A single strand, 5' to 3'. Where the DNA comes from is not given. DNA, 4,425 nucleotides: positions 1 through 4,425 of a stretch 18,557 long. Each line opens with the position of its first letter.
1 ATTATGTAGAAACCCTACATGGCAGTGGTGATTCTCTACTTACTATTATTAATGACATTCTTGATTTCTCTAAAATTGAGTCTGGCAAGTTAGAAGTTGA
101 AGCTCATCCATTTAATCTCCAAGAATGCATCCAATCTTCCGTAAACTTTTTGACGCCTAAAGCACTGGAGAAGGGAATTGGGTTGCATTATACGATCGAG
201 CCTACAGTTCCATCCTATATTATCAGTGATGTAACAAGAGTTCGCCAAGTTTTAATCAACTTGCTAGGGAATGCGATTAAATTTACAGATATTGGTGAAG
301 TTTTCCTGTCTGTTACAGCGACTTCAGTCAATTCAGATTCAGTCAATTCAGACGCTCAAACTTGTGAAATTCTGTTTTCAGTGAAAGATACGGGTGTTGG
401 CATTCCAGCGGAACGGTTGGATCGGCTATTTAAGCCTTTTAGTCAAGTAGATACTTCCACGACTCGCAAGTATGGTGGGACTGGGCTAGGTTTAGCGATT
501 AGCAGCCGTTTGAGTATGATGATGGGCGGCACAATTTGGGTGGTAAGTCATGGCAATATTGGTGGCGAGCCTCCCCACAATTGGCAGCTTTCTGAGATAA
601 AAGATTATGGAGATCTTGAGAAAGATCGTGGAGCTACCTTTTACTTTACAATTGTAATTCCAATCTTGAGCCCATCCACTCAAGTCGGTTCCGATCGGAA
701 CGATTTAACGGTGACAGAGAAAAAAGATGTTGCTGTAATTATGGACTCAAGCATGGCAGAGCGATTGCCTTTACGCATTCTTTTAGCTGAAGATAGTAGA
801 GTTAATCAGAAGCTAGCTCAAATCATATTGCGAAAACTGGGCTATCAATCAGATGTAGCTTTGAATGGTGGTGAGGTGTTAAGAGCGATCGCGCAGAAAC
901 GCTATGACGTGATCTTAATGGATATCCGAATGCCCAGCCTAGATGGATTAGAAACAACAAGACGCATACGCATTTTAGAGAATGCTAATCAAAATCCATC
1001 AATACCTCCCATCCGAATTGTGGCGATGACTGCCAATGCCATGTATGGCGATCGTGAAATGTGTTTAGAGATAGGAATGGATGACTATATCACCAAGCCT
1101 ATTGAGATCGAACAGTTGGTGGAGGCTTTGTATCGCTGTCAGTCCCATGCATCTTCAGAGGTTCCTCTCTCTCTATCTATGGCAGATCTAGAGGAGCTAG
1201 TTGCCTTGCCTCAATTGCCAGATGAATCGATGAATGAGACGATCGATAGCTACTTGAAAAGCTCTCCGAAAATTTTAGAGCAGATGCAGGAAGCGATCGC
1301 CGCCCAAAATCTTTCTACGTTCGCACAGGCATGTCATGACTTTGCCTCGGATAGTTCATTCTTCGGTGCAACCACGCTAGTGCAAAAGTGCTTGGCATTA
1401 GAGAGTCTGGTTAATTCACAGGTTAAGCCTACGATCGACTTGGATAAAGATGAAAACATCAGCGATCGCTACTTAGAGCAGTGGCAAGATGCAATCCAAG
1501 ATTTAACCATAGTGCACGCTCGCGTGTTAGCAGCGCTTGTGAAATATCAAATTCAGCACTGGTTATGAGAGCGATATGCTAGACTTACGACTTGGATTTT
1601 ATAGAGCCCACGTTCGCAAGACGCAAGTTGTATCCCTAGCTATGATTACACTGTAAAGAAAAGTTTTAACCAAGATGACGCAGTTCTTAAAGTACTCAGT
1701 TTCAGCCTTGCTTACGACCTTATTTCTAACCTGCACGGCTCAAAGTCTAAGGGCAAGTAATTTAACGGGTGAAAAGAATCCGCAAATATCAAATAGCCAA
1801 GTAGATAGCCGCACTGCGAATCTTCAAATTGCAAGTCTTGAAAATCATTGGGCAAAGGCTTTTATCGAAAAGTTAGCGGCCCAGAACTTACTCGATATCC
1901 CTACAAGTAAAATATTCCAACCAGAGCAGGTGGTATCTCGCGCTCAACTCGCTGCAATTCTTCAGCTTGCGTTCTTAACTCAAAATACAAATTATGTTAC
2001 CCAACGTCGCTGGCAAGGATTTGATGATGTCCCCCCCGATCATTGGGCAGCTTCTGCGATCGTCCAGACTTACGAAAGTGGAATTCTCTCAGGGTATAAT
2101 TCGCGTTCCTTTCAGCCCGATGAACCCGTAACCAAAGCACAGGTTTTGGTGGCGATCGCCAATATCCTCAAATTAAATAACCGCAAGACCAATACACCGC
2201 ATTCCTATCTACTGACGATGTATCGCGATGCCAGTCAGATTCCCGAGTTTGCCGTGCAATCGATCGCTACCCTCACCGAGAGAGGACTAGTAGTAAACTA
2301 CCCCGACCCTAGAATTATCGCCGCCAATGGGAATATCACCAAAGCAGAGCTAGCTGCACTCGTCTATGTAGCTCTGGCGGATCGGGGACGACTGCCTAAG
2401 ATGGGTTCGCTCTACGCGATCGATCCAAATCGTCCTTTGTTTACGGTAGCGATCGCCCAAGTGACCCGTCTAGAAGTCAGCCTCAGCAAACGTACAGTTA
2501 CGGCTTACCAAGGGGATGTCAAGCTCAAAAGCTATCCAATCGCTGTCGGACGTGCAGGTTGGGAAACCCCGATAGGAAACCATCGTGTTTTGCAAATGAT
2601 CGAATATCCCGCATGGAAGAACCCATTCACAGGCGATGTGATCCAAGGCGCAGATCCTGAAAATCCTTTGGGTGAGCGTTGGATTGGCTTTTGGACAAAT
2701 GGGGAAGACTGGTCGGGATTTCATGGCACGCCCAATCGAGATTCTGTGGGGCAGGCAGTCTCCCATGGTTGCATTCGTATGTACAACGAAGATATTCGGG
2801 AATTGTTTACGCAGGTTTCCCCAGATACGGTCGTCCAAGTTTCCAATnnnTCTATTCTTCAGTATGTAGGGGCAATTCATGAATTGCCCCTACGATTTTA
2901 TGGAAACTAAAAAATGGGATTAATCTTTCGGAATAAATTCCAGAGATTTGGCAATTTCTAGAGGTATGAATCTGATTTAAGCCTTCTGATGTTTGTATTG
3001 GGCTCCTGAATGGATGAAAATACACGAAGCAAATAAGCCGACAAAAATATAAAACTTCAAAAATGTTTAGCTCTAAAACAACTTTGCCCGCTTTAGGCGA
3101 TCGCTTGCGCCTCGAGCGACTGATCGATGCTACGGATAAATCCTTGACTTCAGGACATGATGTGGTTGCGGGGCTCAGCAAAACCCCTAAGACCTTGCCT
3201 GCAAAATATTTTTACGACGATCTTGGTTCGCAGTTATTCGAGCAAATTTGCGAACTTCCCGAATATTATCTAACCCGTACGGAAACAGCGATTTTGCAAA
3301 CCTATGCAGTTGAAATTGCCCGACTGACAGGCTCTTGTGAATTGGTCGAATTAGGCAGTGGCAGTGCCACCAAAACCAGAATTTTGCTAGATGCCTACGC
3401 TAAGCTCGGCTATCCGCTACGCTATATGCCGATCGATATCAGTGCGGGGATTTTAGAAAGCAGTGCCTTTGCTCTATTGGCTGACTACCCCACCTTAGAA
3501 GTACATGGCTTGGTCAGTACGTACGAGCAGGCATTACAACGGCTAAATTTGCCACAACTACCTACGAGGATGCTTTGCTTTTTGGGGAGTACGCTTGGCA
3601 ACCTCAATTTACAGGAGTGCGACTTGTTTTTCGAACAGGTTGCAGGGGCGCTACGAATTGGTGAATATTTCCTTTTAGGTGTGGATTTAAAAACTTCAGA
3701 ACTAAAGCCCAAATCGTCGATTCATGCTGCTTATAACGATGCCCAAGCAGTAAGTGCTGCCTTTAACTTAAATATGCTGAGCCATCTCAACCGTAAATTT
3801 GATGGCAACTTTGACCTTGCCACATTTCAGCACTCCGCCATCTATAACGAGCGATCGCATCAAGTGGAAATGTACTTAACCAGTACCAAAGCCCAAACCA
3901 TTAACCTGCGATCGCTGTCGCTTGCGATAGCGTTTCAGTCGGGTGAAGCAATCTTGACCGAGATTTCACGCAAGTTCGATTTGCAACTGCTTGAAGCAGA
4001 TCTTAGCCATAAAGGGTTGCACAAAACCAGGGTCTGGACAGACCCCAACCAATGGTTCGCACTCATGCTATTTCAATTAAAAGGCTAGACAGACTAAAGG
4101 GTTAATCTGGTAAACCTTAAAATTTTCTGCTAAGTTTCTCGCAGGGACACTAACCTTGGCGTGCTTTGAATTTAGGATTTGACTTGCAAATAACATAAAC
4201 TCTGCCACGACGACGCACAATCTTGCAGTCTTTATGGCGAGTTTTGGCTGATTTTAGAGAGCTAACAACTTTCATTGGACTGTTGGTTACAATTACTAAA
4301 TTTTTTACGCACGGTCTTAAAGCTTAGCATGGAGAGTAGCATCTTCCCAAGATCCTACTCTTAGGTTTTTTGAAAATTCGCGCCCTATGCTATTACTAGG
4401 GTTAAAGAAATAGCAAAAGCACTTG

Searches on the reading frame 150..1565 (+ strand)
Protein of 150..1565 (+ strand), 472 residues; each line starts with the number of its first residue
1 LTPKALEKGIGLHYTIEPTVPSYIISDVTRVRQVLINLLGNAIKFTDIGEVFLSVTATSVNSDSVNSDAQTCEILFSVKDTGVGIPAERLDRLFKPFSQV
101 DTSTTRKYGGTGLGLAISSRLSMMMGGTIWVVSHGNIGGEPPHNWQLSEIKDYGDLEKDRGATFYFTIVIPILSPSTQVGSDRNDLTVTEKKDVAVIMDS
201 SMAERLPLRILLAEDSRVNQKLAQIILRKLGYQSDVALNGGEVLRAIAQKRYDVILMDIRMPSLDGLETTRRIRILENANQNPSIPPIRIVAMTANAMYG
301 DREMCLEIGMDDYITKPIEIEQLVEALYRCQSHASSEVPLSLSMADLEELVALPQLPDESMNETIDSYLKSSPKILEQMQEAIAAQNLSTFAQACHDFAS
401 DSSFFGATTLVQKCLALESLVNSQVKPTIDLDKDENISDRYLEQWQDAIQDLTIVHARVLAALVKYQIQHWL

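Call 11: search_protein_families(library=pfam, proteins=[window:150-1565:+], max_evalue=0.001)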
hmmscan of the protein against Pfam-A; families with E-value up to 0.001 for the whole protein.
window:150-1565:+ (472 aa): 3 families
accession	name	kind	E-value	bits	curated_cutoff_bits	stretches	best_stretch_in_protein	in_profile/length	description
PF00072.30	Response_reg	-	2.7e-25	89.1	30.2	1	210-327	1-110/111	Response regulator receiver domain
PF02518.31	HATPase_c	-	3.7e-25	89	26.4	1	27-168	2-107/111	Histidine kinase-, DNA gyrase B-, and HSP90-like ATPase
PF01627.28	Hpt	-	9.2e-09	35.9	24.6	1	365-452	3-81/84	Hpt domain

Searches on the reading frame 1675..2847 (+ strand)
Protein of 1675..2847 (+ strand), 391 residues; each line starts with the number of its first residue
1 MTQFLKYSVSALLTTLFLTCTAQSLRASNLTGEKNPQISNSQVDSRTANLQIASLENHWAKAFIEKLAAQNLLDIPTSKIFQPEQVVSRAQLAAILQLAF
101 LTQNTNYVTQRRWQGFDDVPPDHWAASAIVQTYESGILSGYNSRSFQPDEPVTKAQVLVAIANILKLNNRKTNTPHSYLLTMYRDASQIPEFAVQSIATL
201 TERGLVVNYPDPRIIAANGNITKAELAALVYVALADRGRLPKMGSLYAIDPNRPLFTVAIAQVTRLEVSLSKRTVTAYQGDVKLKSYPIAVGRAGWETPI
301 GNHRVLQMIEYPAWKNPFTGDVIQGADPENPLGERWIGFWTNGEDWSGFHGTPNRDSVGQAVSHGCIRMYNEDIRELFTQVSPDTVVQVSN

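Call 11: search_protein_families(library=pfam, proteins=[window:1675-2847:+], max_evalue=0.001)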
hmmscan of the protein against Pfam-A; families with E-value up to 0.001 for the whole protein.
window:1675-2847:+ (391 aa): 2 families
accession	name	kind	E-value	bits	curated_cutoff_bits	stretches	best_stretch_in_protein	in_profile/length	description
PF03734.19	YkuD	-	3.9e-23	83.1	23.4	1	265-389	3-146/146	L,D-transpeptidase catalytic domain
PF00395.25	SLH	-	3e-22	78.8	20.8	2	116-157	2-43/44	S-layer homology domain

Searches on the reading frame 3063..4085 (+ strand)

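Call 11: search_protein_families(library=pfam, proteins=[window:3063-4085:+], max_evalue=0.001)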
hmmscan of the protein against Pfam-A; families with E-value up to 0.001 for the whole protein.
window:3063-4085:+ (341 aa): 1 family
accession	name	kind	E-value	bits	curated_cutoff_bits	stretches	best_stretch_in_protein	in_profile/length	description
PF10017.15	Methyltransf_33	-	1.7e-111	372.6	23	1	32-338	3-303/304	Histidine-specific methyltransferase, SAM-dependent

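Call 87: search_protein_families(library=padloc, proteins=[window:3063-4085:+], max_evalue=0.001)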
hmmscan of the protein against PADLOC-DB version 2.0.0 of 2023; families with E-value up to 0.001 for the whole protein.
window:3063-4085:+ (341 aa): 0 families

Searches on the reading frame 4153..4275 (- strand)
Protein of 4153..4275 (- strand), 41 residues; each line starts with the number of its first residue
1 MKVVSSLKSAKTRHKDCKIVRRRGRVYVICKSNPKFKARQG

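Call 55: search_protein_families(library=pfam, proteins=[window:4153-4275:-], max_evalue=0.01)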
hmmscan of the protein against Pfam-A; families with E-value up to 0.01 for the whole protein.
window:4153-4275:- (41 aa): 1 family
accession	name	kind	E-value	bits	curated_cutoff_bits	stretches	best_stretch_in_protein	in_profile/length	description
PF00444.23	Ribosomal_L36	-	2.9e-20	72.5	26.1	1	1-41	1-38/38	Ribosomal protein L36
